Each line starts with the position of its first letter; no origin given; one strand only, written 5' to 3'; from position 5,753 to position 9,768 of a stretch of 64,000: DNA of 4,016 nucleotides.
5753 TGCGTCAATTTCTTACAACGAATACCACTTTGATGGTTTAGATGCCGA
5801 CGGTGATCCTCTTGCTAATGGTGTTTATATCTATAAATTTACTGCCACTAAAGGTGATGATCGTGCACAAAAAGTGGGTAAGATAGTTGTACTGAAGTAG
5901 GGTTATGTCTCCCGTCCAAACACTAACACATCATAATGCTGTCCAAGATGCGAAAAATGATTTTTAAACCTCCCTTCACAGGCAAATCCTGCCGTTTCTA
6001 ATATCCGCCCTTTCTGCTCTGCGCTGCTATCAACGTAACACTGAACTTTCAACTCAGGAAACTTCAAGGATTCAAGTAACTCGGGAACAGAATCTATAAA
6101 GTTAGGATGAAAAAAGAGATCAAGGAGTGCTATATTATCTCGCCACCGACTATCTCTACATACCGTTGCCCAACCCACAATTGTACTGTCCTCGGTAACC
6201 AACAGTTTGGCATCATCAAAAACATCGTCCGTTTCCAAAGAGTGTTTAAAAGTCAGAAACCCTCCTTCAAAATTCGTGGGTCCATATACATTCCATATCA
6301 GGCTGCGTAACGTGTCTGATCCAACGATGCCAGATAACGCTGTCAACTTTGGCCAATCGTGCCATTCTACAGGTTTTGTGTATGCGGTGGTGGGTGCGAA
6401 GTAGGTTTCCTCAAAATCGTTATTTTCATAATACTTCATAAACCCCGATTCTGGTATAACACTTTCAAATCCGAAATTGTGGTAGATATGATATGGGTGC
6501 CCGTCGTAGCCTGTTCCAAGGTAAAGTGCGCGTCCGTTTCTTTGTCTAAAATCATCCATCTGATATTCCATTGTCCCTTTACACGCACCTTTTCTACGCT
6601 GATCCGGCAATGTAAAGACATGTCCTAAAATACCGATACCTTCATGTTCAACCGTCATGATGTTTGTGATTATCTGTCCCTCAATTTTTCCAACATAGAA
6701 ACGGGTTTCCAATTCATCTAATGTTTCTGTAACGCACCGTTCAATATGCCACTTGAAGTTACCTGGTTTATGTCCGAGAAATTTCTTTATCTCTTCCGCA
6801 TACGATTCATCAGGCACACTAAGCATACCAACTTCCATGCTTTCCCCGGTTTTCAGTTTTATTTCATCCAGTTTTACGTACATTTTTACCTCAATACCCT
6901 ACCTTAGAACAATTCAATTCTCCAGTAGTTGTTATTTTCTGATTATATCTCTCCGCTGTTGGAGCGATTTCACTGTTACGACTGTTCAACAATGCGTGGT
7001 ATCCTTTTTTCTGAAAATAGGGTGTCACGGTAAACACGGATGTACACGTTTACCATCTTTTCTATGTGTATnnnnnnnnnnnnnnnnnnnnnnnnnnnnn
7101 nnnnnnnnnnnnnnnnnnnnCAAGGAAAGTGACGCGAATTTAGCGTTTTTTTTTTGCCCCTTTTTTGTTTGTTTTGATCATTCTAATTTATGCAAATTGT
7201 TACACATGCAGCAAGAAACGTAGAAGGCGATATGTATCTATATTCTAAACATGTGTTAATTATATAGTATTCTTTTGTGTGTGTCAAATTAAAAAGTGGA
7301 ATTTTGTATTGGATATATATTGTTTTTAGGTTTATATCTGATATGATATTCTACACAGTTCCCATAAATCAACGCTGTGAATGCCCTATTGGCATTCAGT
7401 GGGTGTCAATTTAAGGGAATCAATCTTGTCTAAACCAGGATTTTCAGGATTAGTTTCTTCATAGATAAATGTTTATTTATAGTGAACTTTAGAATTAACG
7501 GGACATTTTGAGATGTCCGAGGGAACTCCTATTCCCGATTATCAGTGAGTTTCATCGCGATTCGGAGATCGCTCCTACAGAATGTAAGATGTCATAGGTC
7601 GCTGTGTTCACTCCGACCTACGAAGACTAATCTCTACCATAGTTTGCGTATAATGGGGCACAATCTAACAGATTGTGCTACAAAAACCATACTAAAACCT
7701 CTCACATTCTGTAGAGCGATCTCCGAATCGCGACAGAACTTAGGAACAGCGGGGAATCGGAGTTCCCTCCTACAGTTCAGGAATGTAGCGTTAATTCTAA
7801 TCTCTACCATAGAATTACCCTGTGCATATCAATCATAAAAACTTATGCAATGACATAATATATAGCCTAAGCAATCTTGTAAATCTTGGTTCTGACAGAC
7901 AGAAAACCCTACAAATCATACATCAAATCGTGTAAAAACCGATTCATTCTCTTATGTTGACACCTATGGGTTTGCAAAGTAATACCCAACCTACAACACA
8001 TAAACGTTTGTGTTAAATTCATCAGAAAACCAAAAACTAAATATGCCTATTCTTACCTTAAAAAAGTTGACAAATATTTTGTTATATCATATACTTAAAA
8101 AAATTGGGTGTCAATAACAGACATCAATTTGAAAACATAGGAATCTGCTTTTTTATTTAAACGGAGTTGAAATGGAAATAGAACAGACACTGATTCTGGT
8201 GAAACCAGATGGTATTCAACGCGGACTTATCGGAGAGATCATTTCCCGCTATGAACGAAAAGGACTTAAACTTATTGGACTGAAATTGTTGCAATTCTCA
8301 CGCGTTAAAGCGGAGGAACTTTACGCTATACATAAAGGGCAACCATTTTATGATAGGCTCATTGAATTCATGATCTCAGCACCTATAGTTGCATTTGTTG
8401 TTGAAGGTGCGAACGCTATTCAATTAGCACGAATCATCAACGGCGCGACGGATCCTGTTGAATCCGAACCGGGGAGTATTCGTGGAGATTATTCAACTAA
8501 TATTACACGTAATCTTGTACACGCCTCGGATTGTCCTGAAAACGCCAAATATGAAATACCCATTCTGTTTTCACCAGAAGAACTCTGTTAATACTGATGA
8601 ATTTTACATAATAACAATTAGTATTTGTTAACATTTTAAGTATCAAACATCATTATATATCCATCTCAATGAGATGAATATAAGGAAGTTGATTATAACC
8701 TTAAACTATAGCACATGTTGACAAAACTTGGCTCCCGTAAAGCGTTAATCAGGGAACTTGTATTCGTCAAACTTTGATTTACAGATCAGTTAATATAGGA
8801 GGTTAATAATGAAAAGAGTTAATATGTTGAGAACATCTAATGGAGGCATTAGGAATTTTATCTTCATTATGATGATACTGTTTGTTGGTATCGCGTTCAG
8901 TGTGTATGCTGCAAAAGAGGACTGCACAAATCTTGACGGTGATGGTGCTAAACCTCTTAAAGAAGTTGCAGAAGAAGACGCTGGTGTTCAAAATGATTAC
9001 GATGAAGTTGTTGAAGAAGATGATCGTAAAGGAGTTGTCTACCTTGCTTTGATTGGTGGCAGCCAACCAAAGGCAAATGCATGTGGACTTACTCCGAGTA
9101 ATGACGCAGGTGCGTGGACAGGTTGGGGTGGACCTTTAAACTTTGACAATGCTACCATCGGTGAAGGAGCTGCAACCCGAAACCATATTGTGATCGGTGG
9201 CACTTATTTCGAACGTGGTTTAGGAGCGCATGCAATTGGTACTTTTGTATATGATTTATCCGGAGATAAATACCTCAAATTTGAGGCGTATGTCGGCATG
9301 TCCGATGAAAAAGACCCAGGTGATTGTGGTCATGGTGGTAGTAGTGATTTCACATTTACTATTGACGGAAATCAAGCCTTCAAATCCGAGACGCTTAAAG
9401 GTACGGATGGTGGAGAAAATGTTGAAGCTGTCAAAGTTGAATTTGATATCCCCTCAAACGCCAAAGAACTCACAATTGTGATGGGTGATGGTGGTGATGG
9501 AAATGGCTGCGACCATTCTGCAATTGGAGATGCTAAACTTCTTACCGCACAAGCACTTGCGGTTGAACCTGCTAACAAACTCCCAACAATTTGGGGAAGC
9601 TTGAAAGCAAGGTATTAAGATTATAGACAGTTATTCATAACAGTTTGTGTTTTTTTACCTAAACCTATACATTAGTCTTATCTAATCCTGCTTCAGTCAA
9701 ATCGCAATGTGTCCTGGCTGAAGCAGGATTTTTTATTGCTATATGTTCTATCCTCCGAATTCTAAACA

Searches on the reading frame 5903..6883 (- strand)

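Call 59: search_protein_families(library=pfam, proteins=[window:5903-6883:-], max_evalue=0.00001)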
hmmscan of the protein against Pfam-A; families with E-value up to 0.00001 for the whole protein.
window:5903-6883:- (326 aa): 1 family
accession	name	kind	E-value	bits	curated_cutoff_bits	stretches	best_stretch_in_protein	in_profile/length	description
PF00583.31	Acetyltransf_1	-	7.2e-06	26.7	20.7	0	58-139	31-116/116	Acetyltransferase (GNAT) family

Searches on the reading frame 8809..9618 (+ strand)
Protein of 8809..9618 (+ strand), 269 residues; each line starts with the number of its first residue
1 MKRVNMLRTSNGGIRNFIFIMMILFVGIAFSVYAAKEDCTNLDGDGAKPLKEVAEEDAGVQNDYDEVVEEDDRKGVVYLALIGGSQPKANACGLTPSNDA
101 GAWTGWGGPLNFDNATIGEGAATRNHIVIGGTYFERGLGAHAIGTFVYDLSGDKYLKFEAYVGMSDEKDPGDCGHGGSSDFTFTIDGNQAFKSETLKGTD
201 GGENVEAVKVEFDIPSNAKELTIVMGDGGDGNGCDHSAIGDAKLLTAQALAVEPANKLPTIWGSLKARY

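Call 59: search_protein_families(library=pfam, proteins=[window:8809-9618:+], max_evalue=0.00001)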
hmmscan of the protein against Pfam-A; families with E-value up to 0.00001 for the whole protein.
window:8809-9618:+ (269 aa): 1 family
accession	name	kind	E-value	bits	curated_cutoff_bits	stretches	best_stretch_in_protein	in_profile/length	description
PF08305.17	NPCBM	-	4e-26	92.1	23.9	1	104-244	15-136/137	NPCBM/NEW2 domain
